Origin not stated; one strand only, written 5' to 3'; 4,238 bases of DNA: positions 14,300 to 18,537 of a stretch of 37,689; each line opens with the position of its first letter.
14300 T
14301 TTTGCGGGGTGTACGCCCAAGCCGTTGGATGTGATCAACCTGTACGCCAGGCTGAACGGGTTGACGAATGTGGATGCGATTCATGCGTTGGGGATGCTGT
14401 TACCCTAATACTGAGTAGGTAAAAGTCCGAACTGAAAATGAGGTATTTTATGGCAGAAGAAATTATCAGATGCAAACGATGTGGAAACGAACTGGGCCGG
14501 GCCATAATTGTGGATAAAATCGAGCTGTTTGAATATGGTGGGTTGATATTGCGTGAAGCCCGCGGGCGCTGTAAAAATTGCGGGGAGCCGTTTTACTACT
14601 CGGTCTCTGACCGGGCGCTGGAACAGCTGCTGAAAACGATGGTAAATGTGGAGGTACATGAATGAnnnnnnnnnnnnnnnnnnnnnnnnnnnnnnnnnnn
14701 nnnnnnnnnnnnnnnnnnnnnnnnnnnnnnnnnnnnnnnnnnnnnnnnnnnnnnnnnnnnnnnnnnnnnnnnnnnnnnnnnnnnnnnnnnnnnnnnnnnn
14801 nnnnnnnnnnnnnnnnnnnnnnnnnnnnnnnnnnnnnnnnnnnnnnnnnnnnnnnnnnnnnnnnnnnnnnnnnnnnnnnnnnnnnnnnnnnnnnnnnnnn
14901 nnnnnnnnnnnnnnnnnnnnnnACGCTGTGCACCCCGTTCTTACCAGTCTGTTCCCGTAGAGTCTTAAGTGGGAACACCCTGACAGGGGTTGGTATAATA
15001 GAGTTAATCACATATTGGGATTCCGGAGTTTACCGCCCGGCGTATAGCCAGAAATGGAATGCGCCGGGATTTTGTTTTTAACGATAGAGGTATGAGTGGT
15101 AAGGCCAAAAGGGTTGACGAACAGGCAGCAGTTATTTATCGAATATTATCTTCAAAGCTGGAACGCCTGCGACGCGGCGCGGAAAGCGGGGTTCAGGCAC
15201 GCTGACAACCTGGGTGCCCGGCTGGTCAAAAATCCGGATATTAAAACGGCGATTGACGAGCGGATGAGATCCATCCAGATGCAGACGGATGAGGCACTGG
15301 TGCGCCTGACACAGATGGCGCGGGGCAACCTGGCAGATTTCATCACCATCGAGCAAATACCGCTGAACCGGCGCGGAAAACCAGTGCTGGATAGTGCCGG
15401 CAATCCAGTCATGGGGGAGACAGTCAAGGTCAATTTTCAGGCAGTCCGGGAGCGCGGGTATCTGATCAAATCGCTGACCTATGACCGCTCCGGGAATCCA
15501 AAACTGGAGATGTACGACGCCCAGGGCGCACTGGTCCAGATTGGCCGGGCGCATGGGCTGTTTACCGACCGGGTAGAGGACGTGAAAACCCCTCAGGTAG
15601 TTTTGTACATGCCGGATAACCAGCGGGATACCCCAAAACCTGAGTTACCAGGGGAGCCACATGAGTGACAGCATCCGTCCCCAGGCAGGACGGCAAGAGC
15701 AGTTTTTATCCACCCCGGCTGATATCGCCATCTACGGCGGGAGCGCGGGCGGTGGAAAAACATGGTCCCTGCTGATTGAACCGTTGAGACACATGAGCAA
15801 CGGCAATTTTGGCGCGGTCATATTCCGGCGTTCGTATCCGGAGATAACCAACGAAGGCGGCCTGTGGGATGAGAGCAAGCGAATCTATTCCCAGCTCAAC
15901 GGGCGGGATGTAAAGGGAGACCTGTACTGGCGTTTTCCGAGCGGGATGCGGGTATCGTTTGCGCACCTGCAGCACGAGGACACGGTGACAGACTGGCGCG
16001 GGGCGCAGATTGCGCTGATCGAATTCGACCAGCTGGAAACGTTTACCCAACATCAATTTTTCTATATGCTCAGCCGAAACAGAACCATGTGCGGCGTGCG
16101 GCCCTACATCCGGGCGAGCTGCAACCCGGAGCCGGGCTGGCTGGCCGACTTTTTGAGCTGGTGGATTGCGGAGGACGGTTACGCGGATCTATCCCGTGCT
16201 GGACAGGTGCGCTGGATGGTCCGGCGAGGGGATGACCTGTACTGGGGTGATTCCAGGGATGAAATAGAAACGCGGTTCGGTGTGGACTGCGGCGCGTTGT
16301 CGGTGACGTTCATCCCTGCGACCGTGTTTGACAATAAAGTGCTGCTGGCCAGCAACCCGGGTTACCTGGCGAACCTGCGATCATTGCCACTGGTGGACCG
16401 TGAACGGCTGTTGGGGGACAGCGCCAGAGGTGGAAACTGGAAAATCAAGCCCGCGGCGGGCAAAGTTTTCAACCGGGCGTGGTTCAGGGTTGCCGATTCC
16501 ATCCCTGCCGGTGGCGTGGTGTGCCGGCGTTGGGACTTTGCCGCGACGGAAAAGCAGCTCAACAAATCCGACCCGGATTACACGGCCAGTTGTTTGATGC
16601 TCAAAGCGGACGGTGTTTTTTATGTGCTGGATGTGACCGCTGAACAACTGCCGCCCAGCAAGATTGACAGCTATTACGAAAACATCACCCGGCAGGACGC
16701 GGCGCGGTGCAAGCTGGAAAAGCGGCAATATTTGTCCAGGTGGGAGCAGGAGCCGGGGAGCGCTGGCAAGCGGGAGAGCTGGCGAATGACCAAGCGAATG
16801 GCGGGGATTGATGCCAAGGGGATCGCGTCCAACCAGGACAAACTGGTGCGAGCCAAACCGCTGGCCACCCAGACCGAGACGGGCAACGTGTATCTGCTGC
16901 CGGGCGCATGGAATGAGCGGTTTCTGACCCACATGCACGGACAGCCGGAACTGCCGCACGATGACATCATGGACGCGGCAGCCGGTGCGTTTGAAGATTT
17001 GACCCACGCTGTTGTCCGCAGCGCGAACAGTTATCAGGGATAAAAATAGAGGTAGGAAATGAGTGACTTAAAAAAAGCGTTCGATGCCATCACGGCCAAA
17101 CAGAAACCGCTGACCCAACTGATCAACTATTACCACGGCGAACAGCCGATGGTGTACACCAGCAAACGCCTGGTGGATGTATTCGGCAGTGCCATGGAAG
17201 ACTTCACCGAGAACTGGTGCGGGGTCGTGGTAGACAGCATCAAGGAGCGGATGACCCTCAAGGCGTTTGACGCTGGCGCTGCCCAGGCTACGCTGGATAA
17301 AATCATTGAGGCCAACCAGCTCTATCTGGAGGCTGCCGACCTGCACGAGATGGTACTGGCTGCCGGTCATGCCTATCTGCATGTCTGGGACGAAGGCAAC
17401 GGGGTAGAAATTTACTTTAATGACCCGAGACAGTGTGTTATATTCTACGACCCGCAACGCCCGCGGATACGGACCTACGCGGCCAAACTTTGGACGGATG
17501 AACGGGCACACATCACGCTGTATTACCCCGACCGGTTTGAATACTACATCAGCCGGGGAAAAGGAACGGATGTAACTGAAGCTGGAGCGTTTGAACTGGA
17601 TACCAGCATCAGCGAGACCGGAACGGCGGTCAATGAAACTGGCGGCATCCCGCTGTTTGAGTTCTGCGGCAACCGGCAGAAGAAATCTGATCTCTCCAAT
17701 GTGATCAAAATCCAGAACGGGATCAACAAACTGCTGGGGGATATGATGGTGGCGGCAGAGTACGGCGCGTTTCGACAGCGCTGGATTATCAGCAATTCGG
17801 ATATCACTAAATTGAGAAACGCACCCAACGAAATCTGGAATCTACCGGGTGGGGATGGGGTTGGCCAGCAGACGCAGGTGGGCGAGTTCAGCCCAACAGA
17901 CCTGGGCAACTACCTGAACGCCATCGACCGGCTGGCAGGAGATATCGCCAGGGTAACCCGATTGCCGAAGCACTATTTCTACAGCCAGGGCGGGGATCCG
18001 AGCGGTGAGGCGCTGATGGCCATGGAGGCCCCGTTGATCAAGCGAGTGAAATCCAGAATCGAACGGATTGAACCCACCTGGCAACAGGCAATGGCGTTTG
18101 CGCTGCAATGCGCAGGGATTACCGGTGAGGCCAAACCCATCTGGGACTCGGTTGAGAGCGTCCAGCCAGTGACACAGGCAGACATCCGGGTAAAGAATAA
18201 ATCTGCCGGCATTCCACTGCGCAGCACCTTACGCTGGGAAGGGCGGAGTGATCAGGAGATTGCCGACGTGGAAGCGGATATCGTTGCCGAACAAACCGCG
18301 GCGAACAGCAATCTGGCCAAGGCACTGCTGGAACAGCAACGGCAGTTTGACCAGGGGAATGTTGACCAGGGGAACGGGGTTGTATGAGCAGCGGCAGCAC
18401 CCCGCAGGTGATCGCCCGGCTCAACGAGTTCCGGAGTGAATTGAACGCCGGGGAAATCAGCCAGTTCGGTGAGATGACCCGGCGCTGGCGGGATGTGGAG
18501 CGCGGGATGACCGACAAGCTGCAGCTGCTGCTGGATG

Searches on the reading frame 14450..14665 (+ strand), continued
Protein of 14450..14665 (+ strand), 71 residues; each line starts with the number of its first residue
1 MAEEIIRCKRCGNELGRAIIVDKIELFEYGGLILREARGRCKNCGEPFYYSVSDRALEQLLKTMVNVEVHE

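Call 73: find_encoding_contigs(protein=P0016, flank=5000, max_places=1)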
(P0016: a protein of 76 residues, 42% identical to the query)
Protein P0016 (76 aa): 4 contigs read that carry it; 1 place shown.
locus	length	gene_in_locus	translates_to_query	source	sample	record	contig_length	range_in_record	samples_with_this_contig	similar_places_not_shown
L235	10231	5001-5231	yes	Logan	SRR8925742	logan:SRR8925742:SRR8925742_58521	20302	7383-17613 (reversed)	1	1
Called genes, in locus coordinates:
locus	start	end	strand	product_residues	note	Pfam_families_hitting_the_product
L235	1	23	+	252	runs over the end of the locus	PF12705:PDDEXK_1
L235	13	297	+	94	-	-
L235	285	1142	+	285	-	PF00226:DnaJ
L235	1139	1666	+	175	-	PF00847:AP2 (faint)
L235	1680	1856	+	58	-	-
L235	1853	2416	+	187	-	PF13519:VWA_2 (faint)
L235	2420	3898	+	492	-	PF05272:VapE-like_dom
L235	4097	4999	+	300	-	PF09250:Prim-Pol, PF01807:Zn_ribbon_DnaG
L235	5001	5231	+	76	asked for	-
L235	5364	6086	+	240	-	PF02086:MethyltransfD12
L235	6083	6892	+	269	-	PF00145:DNA_methylase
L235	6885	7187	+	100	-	-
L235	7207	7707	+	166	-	PF13392:HNH_3, PF00847:AP2 (weak)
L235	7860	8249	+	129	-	PF09682:Phage_holin_6_1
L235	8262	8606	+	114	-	-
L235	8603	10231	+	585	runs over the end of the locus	PF03237:Terminase_6N (faint), PF03592:Terminase_2, PF04466:Terminase_3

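Call 74: find_encoding_contigs(protein=P0037, flank=5000, max_places=1)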
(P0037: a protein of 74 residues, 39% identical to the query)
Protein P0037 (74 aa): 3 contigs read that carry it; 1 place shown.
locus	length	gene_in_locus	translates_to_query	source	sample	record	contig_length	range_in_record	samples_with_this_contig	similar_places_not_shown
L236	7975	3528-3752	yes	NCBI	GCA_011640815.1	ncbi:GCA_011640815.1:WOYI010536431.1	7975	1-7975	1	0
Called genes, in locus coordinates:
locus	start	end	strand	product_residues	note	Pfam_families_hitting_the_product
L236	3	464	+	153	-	?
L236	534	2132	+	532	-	PF02195:ParB_N (weak), PF17762:HTH_ParB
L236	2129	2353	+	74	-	-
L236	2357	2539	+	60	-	-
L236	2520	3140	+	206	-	-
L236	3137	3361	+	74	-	-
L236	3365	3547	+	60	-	-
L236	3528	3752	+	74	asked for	-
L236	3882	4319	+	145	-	-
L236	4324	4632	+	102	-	-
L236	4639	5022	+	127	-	-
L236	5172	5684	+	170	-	-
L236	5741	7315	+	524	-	PF03354:TerL_ATPase, PF20441:TerL_nuclease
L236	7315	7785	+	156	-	-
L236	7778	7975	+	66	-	?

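Call 75: find_encoding_contigs(protein=P0048, flank=5000, max_places=1)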
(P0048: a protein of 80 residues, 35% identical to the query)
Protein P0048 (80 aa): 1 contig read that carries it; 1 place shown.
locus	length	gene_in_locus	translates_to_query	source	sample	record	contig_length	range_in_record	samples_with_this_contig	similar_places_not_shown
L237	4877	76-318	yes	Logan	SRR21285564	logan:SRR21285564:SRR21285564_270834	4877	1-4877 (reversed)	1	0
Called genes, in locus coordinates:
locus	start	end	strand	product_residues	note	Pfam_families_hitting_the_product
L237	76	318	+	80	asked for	-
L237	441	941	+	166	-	PF03592:Terminase_2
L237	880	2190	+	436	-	PF03237:Terminase_6N, PF17289:Terminase_6C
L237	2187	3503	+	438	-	PF05133:SPP1_portal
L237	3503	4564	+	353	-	PF04233:Phage_Mu_F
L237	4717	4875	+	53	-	?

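Call 76: find_encoding_contigs(protein=P0031, flank=5000, max_places=1)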
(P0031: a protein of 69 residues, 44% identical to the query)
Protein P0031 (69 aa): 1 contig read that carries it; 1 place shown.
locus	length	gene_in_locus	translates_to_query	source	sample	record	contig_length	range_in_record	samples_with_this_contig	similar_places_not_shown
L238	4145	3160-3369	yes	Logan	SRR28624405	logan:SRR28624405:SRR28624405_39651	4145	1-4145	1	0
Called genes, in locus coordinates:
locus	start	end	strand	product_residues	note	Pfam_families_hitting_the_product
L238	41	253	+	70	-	-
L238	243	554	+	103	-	-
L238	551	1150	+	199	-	PF00226:DnaJ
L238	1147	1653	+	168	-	-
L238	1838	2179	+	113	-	-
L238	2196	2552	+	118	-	-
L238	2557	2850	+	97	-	-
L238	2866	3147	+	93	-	-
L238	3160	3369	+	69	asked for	-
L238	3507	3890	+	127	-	-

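Call 81: search_protein_families(library=ncbifam, alignment_id=A3, max_evalue=0.1)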
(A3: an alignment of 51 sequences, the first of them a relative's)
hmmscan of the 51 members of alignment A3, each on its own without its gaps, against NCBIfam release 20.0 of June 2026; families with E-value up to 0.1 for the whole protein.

A. member 1, P0001 (71 aa): 8 families
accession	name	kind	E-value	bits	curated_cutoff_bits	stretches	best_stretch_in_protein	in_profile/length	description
NF033497.1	rubre_like_arch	subfamily_domain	0.0096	15.6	32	0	7-15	18-26/34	rubrerythrin-like domain-containing protein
TIGR02098.1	MJ0042_CXXC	domain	0.013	15.2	20.9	0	40-49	27-36/38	MJ0042-type zinc finger domain-containing protein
NF047912.1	ECs_2282_CxxC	subfamily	0.023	14.6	37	0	4-17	26-39/60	ECs_2282 family putative zinc-binding protein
NF041197.2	CxxC_Se_CxxC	equivalog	0.037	14.2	40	0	6-24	19-37/53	dual CXXC motif small (seleno)protein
NF041070.1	carrier_LysW_Arch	domain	0.049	13.7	75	0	3-19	21-37/57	alpha-aminoadipate/glutamate carrier protein LysW/ArgW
NF001605.0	PRK00398.1-2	equivalog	0.049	13.5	63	0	7-23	3-19/43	DNA-directed RNA polymerase subunit P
NF001607.0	PRK00398.1-4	equivalog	0.068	12.9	89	0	1-15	5-19/53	DNA-directed RNA polymerase subunit P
TIGR04104.1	cxxc_20_cxxc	subfamily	0.079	13.3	45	0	36-59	23-45/93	TIGR04104 family putative zinc finger protein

B. families by the number of members that match (of 51 scanned): 27 families (the first 25 are shown)
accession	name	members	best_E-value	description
NF047912.1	ECs_2282_CxxC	10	0.0025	ECs_2282 family putative zinc-binding protein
NF033497.1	rubre_like_arch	7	0.006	rubrerythrin-like domain-containing protein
NF001605.0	PRK00398.1-2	7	0.0074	DNA-directed RNA polymerase subunit P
NF038384.1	zinc_YnfU_fam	6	0.0062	YnfU family zinc-binding protein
TIGR02098.1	MJ0042_CXXC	5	0.0053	MJ0042-type zinc finger domain-containing protein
NF001607.0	PRK00398.1-4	4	6.2e-05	DNA-directed RNA polymerase subunit P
TIGR03655.1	anti_R_Lar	4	0.0017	Lar family restriction alleviation protein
TIGR02605.1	CxxC_CxxC_SSSS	4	0.0082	FmdB family zinc ribbon protein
NF003214.0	PRK04179.1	3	0.0065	50S ribosomal protein L37e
TIGR04104.1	cxxc_20_cxxc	3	0.034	TIGR04104 family putative zinc finger protein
NF041070.1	carrier_LysW_Arch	2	0.019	alpha-aminoadipate/glutamate carrier protein LysW/ArgW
NF001638.0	PRK00418.1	2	0.019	DNA gyrase inhibitor YacG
NF001629.0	PRK00415.1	2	0.024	30S ribosomal protein S27e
NF007719.0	PRK10410.2-3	2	0.032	nitrous oxide-stimulated promoter family protein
NF041197.2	CxxC_Se_CxxC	2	0.037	dual CXXC motif small (seleno)protein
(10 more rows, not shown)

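Call 82: fold_search(model_id=the predicted structure, library=viral)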
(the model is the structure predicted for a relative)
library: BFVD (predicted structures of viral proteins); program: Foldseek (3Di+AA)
matches with E <= 10: 420; with E <= 0.001: 0
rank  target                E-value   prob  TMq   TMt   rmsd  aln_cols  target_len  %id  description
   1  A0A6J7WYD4            3.1e-02  1.00  0.53  0.53   3.2        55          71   20  Uncharacterized protein [uncultured Caudovirales phage]
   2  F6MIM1                1.5e-01  0.99  0.43  0.75   2.8        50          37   18  (no name in the UniProt tables at hand)
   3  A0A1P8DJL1            1.7e-01  0.97  0.57  0.34   5.2        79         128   15  (no name in the UniProt tables at hand)
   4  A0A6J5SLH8            1.9e-01  0.82  0.34  0.35   5.6        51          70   22  Uncharacterized protein [uncultured Caudovirales phage]
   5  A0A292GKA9            2.0e-01  0.41  0.24  0.13  13.6        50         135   16  (no name in the UniProt tables at hand)
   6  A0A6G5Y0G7            2.4e-01  0.98  0.42  0.50   2.7        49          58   20  (no name in the UniProt tables at hand)
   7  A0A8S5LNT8            3.4e-01  0.92  0.40  0.34   3.3        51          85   18  Transcription initiation factor IIE, alpha FINGER, Transcription [Myoviridae sp. cti9m5]
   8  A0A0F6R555            4.1e-01  0.21  0.27  0.29  10.2        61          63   15  Uncharacterized protein [Sinorhizobium phage phiM9]
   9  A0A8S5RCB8            4.4e-01  0.44  0.39  0.47  10.7        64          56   17  Ubiquitin-binding zinc finger protein [virus sp. ctmTa7]
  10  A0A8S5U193            4.7e-01  0.87  0.37  0.58   4.1        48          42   12  DNA-directed RNA polymerase II subunit [Myoviridae sp. ctwSu1]
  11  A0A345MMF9            4.7e-01  0.77  0.38  0.31   5.7        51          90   20  (no name in the UniProt tables at hand)
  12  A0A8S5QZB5            4.7e-01  0.21  0.28  0.11  11.0        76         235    8  Uncharacterized protein [Siphoviridae sp. ctg6Y13]
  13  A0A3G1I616            5.0e-01  0.09  0.22  0.20  11.8        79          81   22  (no name in the UniProt tables at hand)
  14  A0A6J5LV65            5.3e-01  0.38  0.31  0.31   9.4        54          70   17  Uncharacterized protein [uncultured Caudovirales phage]
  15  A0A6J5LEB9            5.7e-01  0.20  0.25  0.28   7.5        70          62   14  Uncharacterized protein [uncultured Caudovirales phage]
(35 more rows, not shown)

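Call 89: find_encoding_contigs(protein=P0001, flank=8000, max_places=4)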
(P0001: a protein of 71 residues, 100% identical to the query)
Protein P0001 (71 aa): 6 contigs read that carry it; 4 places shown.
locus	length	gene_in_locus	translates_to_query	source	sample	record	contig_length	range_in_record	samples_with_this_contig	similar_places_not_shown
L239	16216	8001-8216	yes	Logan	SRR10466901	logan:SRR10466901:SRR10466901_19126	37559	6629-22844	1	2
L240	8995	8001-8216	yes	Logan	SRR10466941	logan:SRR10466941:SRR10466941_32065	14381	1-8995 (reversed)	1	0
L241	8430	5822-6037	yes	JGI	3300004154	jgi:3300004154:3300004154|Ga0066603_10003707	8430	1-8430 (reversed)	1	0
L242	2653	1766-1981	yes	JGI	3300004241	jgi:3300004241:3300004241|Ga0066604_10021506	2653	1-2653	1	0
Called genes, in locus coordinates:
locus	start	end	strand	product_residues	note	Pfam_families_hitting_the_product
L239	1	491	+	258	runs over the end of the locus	-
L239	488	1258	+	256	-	PF12705:PDDEXK_1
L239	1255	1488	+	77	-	-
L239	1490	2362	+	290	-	PF00226:DnaJ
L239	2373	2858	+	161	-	-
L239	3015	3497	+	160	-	-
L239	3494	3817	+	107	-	-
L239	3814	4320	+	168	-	-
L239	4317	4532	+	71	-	-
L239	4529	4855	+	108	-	-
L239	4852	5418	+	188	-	PF13519:VWA_2 (faint)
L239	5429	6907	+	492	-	PF05272:VapE-like_dom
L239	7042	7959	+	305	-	PF09250:Prim-Pol, PF01807:Zn_ribbon_DnaG (weak)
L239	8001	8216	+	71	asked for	-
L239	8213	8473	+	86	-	-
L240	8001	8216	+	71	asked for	-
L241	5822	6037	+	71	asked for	-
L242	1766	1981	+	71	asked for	-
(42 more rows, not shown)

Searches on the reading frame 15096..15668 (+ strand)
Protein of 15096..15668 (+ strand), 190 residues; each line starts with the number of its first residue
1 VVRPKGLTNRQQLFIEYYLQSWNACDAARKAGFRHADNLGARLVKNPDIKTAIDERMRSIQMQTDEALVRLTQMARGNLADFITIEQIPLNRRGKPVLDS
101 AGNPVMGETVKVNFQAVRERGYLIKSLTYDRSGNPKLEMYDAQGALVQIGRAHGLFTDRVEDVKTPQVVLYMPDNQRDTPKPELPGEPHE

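Call 9: search_protein_families(library=pfam, proteins=[window:15096-15668:+], max_evalue=0.01)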
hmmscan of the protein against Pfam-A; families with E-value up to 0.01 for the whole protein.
window:15096-15668:+ (190 aa): 2 families
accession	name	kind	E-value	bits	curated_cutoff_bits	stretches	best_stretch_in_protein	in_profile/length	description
PF03592.21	Terminase_2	-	1e-18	68.7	26.1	1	7-162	1-137/141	Terminase small subunit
PF21298.3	TopBP1_BRCT0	-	0.0093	16.8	27.5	0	163-185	70-92/96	TopBP1, BRCT0 domain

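Call 10: search_protein_families(library=phrogs, proteins=[window:15096-15668:+], max_evalue=0.01)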
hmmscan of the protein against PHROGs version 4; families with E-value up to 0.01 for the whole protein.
window:15096-15668:+ (190 aa): 4 families
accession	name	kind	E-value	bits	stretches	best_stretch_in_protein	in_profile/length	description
phrog_51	-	head and packaging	5.8e-25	89.5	1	4-168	86-226/261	terminase small subunit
phrog_2606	-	head and packaging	1.2e-11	45.5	1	5-133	87-225/310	terminase small subunit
phrog_17390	-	unknown function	8.9e-08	32.9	1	7-57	3-55/69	-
phrog_641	-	head and packaging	0.00083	20.9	1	7-65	3-63/162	terminase small subunit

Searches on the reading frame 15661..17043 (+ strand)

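Call 9: search_protein_families(library=pfam, proteins=[window:15661-17043:+], max_evalue=0.01)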
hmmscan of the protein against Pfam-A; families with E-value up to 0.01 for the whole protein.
window:15661-17043:+ (460 aa): 2 families
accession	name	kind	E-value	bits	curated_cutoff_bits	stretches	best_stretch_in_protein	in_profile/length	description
PF03237.21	Terminase_6N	-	9.8e-20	71.6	22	1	24-276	1-214/215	Terminase large subunit, T4likevirus-type, N-terminal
PF17289.8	Terminase_6C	-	2.9e-07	31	22.6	1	291-441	3-149/155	Terminase RNaseH-like domain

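Call 10: search_protein_families(library=phrogs, proteins=[window:15661-17043:+], max_evalue=0.01)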
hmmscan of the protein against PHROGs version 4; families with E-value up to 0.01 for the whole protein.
window:15661-17043:+ (460 aa): 7 families
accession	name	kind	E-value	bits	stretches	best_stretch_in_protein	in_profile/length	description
phrog_979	-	head and packaging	7.9e-128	428.9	1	3-454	149-606/642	terminase large subunit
phrog_9526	-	head and packaging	6.3e-45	154.8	1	2-251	5-266/280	terminase large subunit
phrog_9453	-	head and packaging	6.8e-28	98.8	1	258-446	1-209/233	terminase large subunit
phrog_38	-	head and packaging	8.6e-20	72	1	262-455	520-711/760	terminase large subunit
phrog_12171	-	head and packaging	3.5e-18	66.7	1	361-452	9-100/110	terminase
phrog_5573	-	head and packaging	3e-10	40.9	1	264-445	59-232/250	terminase large subunit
phrog_2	-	head and packaging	0.0033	17.2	1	10-246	268-445/807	terminase large subunit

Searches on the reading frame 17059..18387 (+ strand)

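Call 79: search_protein_families(library=phrogs, proteins=[window:17059-18387:+], max_evalue=0.001)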
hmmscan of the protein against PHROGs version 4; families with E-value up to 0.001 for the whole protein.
window:17059-18387:+ (442 aa): 2 families
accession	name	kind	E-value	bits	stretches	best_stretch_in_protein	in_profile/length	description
phrog_104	-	head and packaging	1.3e-70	239.6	1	4-420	44-477/550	portal protein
phrog_64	-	head and packaging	2.3e-25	90.1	1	14-358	88-434/547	portal protein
